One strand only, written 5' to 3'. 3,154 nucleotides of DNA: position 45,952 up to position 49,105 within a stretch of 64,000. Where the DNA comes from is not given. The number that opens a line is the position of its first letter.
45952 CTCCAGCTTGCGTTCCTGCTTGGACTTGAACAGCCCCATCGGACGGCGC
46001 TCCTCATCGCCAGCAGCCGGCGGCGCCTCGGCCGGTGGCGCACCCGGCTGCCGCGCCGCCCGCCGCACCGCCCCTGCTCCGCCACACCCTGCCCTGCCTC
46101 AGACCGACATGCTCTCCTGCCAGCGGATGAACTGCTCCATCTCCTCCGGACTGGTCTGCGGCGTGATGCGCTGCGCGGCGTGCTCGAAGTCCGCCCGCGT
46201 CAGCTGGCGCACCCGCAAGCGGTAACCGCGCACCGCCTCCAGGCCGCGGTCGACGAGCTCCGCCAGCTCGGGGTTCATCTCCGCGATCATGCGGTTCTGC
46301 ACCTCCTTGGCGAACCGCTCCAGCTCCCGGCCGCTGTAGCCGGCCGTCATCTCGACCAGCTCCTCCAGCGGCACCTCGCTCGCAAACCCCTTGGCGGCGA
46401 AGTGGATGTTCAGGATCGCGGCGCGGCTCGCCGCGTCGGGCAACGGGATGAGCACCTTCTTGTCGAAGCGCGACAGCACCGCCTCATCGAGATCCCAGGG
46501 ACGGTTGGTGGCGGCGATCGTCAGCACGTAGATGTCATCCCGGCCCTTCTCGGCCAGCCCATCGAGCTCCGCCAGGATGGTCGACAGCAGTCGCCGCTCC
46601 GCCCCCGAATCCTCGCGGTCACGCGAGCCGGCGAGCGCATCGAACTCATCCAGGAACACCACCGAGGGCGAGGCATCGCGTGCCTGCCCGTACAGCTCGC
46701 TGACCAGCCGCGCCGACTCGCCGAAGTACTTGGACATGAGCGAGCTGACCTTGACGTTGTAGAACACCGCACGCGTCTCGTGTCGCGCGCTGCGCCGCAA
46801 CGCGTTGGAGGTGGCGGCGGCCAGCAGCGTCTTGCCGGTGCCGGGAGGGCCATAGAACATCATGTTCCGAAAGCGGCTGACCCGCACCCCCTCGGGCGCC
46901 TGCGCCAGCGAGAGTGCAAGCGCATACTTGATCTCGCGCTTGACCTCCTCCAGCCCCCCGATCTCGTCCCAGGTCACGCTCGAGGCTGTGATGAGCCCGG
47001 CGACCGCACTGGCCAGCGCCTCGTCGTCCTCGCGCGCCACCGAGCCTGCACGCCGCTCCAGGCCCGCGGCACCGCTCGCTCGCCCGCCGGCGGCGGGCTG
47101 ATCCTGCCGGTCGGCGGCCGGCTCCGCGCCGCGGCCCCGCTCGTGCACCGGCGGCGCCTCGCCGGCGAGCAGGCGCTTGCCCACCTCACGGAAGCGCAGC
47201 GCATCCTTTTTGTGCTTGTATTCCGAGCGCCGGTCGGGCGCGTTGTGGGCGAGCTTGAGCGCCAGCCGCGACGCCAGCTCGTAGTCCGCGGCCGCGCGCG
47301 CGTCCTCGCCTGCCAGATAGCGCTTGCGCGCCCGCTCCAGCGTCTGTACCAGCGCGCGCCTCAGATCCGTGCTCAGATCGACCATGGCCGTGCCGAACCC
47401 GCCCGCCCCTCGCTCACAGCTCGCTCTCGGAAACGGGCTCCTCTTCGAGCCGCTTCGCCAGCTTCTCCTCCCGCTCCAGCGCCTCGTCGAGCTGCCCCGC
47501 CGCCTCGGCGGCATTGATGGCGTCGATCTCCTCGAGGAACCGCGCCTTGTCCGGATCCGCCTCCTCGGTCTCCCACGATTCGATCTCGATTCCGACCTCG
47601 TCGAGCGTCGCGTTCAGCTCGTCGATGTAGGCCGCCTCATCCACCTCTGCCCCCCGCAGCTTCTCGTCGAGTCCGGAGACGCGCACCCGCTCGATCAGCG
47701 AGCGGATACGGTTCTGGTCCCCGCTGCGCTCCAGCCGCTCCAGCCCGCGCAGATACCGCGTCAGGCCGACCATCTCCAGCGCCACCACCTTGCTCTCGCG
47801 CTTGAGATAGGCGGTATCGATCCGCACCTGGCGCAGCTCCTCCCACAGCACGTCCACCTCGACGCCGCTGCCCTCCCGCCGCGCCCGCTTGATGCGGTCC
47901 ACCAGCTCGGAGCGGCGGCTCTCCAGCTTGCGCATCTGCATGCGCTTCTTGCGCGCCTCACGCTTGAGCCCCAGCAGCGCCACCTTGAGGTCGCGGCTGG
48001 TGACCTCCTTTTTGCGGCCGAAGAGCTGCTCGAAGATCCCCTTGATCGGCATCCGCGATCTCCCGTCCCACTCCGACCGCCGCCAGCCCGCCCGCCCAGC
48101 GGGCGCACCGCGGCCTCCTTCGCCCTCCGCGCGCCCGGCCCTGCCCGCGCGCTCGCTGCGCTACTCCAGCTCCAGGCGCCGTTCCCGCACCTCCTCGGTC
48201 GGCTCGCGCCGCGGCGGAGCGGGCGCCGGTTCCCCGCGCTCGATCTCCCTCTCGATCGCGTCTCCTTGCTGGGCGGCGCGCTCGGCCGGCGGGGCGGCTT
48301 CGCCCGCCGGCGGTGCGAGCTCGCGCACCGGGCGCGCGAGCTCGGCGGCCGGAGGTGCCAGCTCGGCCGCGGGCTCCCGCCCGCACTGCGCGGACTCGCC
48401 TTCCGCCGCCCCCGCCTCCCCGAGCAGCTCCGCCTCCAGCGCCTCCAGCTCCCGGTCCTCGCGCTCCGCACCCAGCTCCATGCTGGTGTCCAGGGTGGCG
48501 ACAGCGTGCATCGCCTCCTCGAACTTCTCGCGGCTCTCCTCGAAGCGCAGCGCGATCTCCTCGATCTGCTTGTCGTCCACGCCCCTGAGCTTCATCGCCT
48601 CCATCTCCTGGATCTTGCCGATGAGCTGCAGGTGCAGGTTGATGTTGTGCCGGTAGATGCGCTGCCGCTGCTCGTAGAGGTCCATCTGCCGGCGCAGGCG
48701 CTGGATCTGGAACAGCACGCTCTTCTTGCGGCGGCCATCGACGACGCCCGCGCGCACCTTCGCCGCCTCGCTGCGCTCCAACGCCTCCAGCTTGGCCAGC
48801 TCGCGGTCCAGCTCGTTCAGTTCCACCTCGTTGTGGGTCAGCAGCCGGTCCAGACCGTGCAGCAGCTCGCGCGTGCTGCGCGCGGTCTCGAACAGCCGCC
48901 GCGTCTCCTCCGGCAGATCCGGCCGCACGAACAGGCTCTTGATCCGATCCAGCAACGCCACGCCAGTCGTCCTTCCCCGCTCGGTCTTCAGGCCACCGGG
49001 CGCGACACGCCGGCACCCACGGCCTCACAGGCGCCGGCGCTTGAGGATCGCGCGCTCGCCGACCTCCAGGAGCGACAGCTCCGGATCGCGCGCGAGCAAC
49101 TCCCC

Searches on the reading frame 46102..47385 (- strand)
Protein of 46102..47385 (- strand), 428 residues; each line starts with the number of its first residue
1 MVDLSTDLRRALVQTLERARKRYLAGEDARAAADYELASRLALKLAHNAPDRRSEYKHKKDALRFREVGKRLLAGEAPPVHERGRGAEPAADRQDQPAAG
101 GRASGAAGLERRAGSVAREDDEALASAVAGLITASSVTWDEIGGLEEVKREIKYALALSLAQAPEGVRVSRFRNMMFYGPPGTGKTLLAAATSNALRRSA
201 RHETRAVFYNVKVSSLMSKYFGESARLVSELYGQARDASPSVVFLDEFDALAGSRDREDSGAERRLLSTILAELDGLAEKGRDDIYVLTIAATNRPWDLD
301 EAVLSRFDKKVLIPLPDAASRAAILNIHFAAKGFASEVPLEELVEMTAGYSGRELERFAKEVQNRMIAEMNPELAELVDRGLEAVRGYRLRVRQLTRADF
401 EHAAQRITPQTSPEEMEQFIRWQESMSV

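Call 7: search_protein_families(library=pfam, max_evalue=0.01, proteins=[window:46102-47385:-])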
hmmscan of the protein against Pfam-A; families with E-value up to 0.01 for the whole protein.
seq(428 aa): 13 families
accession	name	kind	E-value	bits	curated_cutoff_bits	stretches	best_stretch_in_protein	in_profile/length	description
PF00004.35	AAA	-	1.9e-34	119.4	21.2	1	175-315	1-131/131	ATPase family associated with various cellular activities (AAA)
PF13191.12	AAA_16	-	3e-05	25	32.6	1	160-282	12-132/167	AAA ATPase domain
PF07724.20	AAA_2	-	7.6e-05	23.2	27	1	174-250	5-86/166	AAA domain (Cdc48 subfamily)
PF07728.20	AAA_5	-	0.00012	22.6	22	1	175-251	2-78/139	AAA domain (dynein-related subfamily)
PF17862.7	AAA_lid_3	-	0.00015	21.7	27.2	1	338-365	2-29/45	AAA+ lid domain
PF13401.12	AAA_22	-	0.00027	21.7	27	1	174-257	7-97/130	AAA domain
PF01078.27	Mg_chelatase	-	0.00043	20.2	20.3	1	172-207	22-57/207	Magnesium chelatase, subunit ChlI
PF00910.28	RNA_helicase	-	0.0011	19.8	21.5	1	176-237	2-64/105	RNA helicase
PF01695.23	IstB_IS21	-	0.0042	17.1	24.1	1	170-209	90-126/238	IstB-like ATP binding protein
PF24883.2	NPHP3_N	-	0.0051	17.5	24.8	0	175-238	25-86/164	Nephrocystin 3, N-terminal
PF04851.21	ResIII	-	0.0051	17.2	22.5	1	161-224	20-73/164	Type III restriction enzyme, res subunit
PF05496.18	RuvB_N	-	0.0074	16.5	27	0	152-203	15-64/159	Holliday junction DNA helicase RuvB P-loop domain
PF13604.12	AAA_30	-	0.0082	16.3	27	0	170-249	16-98/191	AAA domain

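Call 10: search_protein_families(library=ncbifam, max_evalue=0.001, proteins=[window:46102-47385:-])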
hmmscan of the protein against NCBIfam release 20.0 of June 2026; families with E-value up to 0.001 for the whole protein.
seq(428 aa): 18 families
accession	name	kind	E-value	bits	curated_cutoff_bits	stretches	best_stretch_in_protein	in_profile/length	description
NF003069.1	PRK03992.1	subfamily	3e-52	178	500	1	128-368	119-354/379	proteasome-activating nucleotidase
TIGR01243.1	CDC48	subfamily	5.8e-52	177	802.65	1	131-424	444-727/733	CDC48 family AAA ATPase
TIGR01242.2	TIGR01242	subfamily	7.1e-48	163.4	500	1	131-367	105-336/362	proteasome-activating nucleotidase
NF041006.2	cell_div_CdvC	equivalog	1.7e-47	162.1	650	1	134-372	97-328/370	cell division protein CdvC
NF047747.1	PrtsmActNtasePan2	equivalog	2.4e-41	142.3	700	1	121-363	131-369/397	proteasome-activating nucleotidase Pan2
NF047748.1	PrtsmActNtasePan1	equivalog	8.1e-38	130.5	750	1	126-362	134-365/405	proteasome-activating nucleotidase Pan1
TIGR01241.2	FtsH_fam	equivalog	1.4e-36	126.5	600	1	135-361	157-377/598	ATP-dependent zinc metalloprotease FtsH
TIGR03689.1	pup_AAA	equivalog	1.5e-31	109.7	504.75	1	134-371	176-415/512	proteasome ATPase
NF042959.1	IteA_antiphage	equivalog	2.4e-30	105.9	510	1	168-369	121-307/367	anti-phage ATPase IteA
NF008004.0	PRK10733.1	equivalog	1e-24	86.5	1008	1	173-362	186-368/644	ATP-dependent zinc metalloprotease FtsH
TIGR03922.1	T7SS_EccA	equivalog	4.4e-14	52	466.65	1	119-289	255-421/557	type VII secretion AAA-ATPase EccA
TIGR02928.1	TIGR02928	subfamily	2.7e-06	26.5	181.3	1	169-220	37-89/366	orc1/cdc6 family replication initiation protein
TIGR02881.1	spore_V_K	equivalog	3.7e-06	26.2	422.95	1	142-256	8-122/261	stage V sporulation protein K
NF038214.1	IS21_help_AAA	equivalog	4.6e-05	23.2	200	1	169-248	87-160/232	IS21-like element helper ATPase IstB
TIGR02880.1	cbbX_cfxQ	equivalog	0.0001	21.7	459.25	1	142-288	24-164/284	CbbX protein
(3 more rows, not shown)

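Call 52: search_solved_structures(query=window:46102-47385:-, max_evalue=1e-15, show_alignments=0)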
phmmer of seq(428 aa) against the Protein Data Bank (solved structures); distinct sequences matched with E-value up to 1e-15: 264 (the best 60 are shown).
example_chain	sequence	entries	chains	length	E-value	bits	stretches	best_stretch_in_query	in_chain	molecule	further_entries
5c18_A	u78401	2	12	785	1.1e-77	265.3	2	131-392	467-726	Transitional endoplasmic reticulum ATPase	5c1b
7wub_D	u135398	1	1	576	2.9e-77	263.9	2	131-361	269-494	Transitional endoplasmic reticulum ATPase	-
7wub_C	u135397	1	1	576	3.2e-77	263.8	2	131-361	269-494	Transitional endoplasmic reticulum ATPase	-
7rlj_A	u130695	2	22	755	3.5e-77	263.6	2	131-362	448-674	Transitional endoplasmic reticulum ATPase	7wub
7mdm_B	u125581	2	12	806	3.7e-77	263.6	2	132-362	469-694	Transitional endoplasmic reticulum ATPase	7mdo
8yka_A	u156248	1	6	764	3.7e-77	263.6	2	131-362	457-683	Transitional endoplasmic reticulum ATPase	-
7y4w_A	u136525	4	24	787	4.1e-77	263.4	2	131-362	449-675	Transitional endoplasmic reticulum ATPase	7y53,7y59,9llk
5c19_A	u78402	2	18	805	4.1e-77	263.4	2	131-362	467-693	Transitional endoplasmic reticulum ATPase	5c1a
7l5w_A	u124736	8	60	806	4.5e-77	263.3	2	131-362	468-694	Transitional endoplasmic reticulum ATPase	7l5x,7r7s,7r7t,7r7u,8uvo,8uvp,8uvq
7bp9_A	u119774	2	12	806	4.5e-77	263.3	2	131-362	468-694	Transitional endoplasmic reticulum ATPase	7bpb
7bp8_A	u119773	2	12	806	4.5e-77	263.3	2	131-362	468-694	Transitional endoplasmic reticulum ATPase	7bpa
10qq_A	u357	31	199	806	4.5e-77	263.3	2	131-362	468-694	Transitional endoplasmic reticulum ATPase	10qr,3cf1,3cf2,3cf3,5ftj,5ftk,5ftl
7k57_A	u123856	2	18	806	4.5e-77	263.3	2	131-362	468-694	Transitional endoplasmic reticulum ATPase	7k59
5ifw_B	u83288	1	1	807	4.5e-77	263.3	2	131-362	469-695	Transitional endoplasmic reticulum ATPase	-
7rlf_A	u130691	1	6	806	4.5e-77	263.3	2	131-361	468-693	Transitional endoplasmic reticulum ATPase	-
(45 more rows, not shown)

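Call 93: search_protein_families(library=padloc, max_evalue=0.001, proteins=[window:46102-47385:-])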
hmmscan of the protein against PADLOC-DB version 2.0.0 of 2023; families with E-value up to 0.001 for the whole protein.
window:46102-47385:- (428 aa): 8 families
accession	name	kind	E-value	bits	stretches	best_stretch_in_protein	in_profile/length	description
PDLC02196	IetA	-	2.8e-32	110.6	1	170-374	120-309/374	-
PDLC02195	IetA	-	1.5e-30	104.8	1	169-371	134-321/395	-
PDLC04232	IetA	-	7.1e-29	99.2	1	174-385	118-316/330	-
PDLC00915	TRIP13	-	9.8e-23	79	1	173-358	64-261/302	TRIP13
PDLC04231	IetA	-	1.2e-17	62.6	1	174-323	119-254/262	-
PDLC00914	TRIP13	-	1.3e-16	59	1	175-351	74-252/302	TRIP13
PDLC03838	DolB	-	2.1e-06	25.2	1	142-250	141-240/375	-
PDLC04140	mad8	-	2.7e-06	25.1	0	173-215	28-67/314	mads_8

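Call 105: find_homologous_proteins(query=window:46102-47385:-, max_evalue=1e-20)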
Query seq(428 aa) (428 aa): 4870 proteins with E <= 1e-20 among 8000 candidates; the best 120 are listed.
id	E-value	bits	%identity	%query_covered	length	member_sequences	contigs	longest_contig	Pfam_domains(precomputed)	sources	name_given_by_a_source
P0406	8.4e-269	909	100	100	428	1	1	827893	PF00004.36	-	-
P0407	7.8e-196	669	74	100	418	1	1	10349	PF07724.21,PF00004.36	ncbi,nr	ncbi:MAG: ATP-binding protein [Planctomycetota bacterium]|nr:MAG: ATP-binding protein [Planctomyceto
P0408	2.6e-176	605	67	100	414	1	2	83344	PF00004.36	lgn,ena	-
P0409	4.3e-172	591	67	100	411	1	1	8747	PF00004.36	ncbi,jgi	ncbi:MAG: ATP-binding protein [Planctomycetota bacterium]|jgi:SpoVK/Ycf46/Vps4 family AAA+-type ATPa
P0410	2.4e-171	589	67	100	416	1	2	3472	PF00004.36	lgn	-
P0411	1.3e-165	570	63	100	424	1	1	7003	PF00004.36,PF07728.21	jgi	jgi:SpoVK/Ycf46/Vps4 family AAA+-type ATPase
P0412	5.8e-164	564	63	99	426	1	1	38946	PF00004.36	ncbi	-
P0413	1.2e-161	557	64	100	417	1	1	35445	PF00004.36,PF17862.8,PF07728.21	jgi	jgi:SpoVK/Ycf46/Vps4 family AAA+-type ATPase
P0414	1.0e-160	554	63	100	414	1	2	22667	PF00004.36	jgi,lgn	jgi:SpoVK/Ycf46/Vps4 family AAA+-type ATPase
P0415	1.3e-160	553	63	100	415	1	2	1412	PF00004.36,PF07728.21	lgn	-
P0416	9.2e-159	547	71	72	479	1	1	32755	PF00004.36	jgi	jgi:AAA+ superfamily predicted ATPase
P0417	2.4e-157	542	59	99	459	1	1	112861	PF00004.36,PF17862.8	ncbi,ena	-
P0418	4.0e-157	542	61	100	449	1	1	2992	PF00004.36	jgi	jgi:AAA+ superfamily predicted ATPase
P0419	6.0e-157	541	62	99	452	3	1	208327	PF00004.36,PF17862.8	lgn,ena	-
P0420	7.4e-154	531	59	99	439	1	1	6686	PF00004.36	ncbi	-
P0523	2.3e-128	447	51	98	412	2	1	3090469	PF00004.36,PF17862.8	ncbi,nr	ncbi:MAG: ATP-binding protein [Planctomycetes bacterium]|nr:ATP-binding protein [Planctomycetota bac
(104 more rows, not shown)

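Call 106: find_encoding_contigs(protein=P0523, flank=10000, max_places=1)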
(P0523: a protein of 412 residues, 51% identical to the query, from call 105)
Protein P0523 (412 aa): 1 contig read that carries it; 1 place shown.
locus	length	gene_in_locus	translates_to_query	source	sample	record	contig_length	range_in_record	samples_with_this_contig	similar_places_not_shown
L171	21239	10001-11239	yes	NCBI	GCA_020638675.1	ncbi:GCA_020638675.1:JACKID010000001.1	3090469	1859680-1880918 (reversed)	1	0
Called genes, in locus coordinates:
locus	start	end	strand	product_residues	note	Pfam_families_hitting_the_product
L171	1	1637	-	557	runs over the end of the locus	-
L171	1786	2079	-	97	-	PF00166:Cpn10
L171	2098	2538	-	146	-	-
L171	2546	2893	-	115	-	PF00072:Response_reg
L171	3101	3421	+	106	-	PF00543:P-II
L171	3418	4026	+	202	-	PF01066:CDP-OH_P_transf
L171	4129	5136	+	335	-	PF00899:ThiF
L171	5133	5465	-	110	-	-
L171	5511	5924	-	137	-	PF12680:SnoaL_2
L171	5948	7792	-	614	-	PF00664:ABC_membrane, PF00005:ABC_tran, PF13304:AAA_21 (faint)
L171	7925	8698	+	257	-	-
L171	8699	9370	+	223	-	-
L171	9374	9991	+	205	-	-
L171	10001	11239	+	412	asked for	PF00004:AAA, PF17862:AAA_lid_3 (weak)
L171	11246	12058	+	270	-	PF06293:Kdo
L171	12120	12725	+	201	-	-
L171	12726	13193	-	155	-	PF08327:AHSA1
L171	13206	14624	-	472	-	PF21799:MurD-like_N, PF08245:Mur_ligase_M, PF02875:Mur_ligase_C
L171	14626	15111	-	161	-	PF08308:PEGA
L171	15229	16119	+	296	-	PF00582:Usp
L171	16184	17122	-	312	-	-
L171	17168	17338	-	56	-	PF13899:Thioredoxin_7 (weak)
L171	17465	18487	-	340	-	PF02729:OTCace_N, PF00185:OTCace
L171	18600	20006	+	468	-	PF02878:PGM_PMM_I, PF02879:PGM_PMM_II, PF02880:PGM_PMM_III, PF00408:PGM_PMM_IV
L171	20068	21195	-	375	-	PF18854:baeRF_family10, PF03464:eRF1_2 (faint), PF18844:baeRF_family2, PF18859:acVLRF1, PF10116:Host_attach (weak)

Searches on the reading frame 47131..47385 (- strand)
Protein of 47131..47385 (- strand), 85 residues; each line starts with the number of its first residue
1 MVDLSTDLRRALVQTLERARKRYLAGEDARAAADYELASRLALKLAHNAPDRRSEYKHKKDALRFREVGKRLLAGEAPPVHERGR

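Call 90: search_solved_structures(query=A7, max_evalue=5, show_alignments=1)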
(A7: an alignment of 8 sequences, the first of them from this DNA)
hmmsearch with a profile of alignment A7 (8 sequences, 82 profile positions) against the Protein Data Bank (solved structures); distinct sequences matched with E-value up to 5: 11.
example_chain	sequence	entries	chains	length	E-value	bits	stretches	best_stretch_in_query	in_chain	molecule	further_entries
9r1o_A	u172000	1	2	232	0.0066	19.9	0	3-47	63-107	sc-apCC-6-DPH-NR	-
8qad_A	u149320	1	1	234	0.025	18.1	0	30-72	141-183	sc-apCC-6-LLIA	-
2fo1_D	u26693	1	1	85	0.058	16.9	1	14-65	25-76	Protein lag-3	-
3on2_A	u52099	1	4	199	0.17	15.4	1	4-81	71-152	Probable transcriptional regulator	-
6z35_A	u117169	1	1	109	0.23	14.9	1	7-48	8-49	Maquette 2-1ip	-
8j07_d3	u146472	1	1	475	1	12.9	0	6-46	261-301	Tetratricopeptide repeat protein 29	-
9y1s_A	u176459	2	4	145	1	12.9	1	11-43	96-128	Rhobin9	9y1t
7mzx_A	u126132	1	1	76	1.3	12.5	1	20-48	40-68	ALK and LTK ligand 2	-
7nwz_D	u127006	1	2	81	1.4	12.4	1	20-48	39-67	ALK and LTK ligand 2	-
9tau_A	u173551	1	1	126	1.7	12.1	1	19-59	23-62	De novo photoenzyme variant ABLE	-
8gji_A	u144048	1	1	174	3.4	11.2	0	5-40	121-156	GCG binder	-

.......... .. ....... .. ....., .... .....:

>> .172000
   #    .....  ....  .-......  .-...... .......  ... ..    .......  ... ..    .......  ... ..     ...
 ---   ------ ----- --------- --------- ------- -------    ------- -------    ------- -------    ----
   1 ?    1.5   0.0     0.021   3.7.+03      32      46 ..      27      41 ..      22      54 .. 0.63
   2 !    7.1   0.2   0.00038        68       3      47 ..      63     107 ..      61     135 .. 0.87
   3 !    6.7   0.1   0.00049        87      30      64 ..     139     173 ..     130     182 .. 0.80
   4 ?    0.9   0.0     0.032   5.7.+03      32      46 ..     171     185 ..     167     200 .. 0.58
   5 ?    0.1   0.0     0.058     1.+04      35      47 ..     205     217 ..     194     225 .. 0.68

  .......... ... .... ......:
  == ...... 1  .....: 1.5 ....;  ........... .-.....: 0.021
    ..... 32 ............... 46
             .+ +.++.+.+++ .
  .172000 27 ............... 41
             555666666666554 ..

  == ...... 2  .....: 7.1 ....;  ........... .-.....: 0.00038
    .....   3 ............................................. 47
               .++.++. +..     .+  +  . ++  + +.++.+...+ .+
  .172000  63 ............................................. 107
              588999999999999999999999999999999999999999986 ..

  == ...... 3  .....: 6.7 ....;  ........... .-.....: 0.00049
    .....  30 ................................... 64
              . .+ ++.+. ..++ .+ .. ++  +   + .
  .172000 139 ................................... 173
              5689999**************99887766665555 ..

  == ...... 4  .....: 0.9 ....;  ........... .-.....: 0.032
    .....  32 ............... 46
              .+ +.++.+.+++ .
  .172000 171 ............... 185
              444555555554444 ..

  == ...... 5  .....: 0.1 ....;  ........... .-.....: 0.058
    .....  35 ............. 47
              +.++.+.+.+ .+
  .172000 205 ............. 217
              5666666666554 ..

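Call 91: search_protein_families(library=pfam, alignment_id=A7, max_evalue=5)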
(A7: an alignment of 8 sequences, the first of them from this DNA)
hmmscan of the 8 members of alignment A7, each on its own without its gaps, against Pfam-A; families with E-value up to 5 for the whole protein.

A. member 1, seq(85 aa): 1 family
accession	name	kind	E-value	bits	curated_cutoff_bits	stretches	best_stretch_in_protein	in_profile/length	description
PF07631.16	PSD4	-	0.062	14.2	23.3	1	34-67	3-36/128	Protein of unknown function (DUF1592)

B. families by the number of members that match (of 8 scanned): 13 families
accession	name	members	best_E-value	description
PF07719.23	TPR_2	3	0.0013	Tetratricopeptide repeat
PF22888.1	FIMAH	2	0.0016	FIMAH domain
PF04212.24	MIT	2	0.078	MIT (microtubule interacting and transport) domain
PF14276.11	DUF4363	1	0.025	Domain of unknown function (DUF4363)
PF16169.10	DUF4872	1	0.043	Domain of unknown function (DUF4872)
PF07631.16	PSD4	1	0.062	Protein of unknown function (DUF1592)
PF21740.2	DUF6866_C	1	0.064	Family of unknown function (DUF6866) C-terminal domain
PF03130.22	HEAT_PBS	1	0.083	PBS lyase HEAT-like repeat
PF05384.16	DegS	1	0.15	Sensor protein DegS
PF13174.12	TPR_6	1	0.16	Tetratricopeptide repeat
PF14716.13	HHH_8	1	0.21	Helix-hairpin-helix domain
PF13374.12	TPR_10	1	0.31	Tetratricopeptide repeat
PF10979.13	DUF2786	1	2.8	Protein of unknown function (DUF2786)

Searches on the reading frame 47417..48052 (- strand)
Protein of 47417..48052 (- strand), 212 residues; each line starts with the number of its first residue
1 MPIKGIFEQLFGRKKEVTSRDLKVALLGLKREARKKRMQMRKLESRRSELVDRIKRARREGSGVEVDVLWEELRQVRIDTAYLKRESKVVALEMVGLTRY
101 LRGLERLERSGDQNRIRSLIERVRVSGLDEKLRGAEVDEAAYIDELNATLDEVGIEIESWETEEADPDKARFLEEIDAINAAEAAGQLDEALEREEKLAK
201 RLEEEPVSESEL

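Call 7: search_protein_families(library=pfam, max_evalue=0.01, proteins=[window:47417-48052:-])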
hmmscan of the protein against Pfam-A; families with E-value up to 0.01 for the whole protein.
seq(212 aa): 0 families

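Call 83: search_solved_structures(query=A5, max_evalue=5)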
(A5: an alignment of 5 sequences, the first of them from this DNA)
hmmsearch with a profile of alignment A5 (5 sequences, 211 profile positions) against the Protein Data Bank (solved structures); distinct sequences matched with E-value up to 5: 5.
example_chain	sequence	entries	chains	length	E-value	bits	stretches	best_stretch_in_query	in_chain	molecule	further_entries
2b7l_A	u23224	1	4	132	0.44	13.4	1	51-95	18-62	glycerol-3-phosphate cytidylyltransferase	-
2vdd_A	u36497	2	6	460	0.68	12.8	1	25-59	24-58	OUTER MEMBRANE PROTEIN TOLC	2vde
5ng5_F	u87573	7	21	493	0.75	12.6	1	25-59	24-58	Outer membrane protein TolC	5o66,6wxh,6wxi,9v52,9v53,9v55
8zar_G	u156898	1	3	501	0.8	12.6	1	25-59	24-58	Outer membrane protein TolC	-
6wfv_A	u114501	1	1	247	1.3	11.9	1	96-159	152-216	Multifunctional procollagen lysine hydroxylase and glycosyltransferase LH3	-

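Call 93: search_protein_families(library=padloc, max_evalue=0.001, proteins=[window:47417-48052:-])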
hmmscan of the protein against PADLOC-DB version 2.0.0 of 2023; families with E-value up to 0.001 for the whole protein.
window:47417-48052:- (212 aa): 0 families

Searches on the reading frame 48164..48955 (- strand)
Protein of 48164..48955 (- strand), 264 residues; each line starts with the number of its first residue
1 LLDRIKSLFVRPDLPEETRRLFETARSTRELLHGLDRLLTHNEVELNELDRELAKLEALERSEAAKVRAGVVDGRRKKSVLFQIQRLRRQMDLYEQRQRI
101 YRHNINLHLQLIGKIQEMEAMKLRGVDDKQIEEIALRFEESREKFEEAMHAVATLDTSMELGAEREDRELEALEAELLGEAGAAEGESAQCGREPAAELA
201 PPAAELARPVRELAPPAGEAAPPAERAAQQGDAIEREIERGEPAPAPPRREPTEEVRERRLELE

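Call 7: search_protein_families(library=pfam, max_evalue=0.01, proteins=[window:48164-48955:-])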
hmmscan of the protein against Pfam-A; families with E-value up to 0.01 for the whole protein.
seq(264 aa): 0 families

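Call 82: search_solved_structures(query=A6, max_evalue=5)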
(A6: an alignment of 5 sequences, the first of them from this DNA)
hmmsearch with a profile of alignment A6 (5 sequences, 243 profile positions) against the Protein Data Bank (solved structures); distinct sequences matched with E-value up to 5: 0.

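Call 93: search_protein_families(library=padloc, max_evalue=0.001, proteins=[window:48164-48955:-])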
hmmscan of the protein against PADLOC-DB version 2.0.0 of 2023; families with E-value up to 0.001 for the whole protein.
window:48164-48955:- (264 aa): 0 families
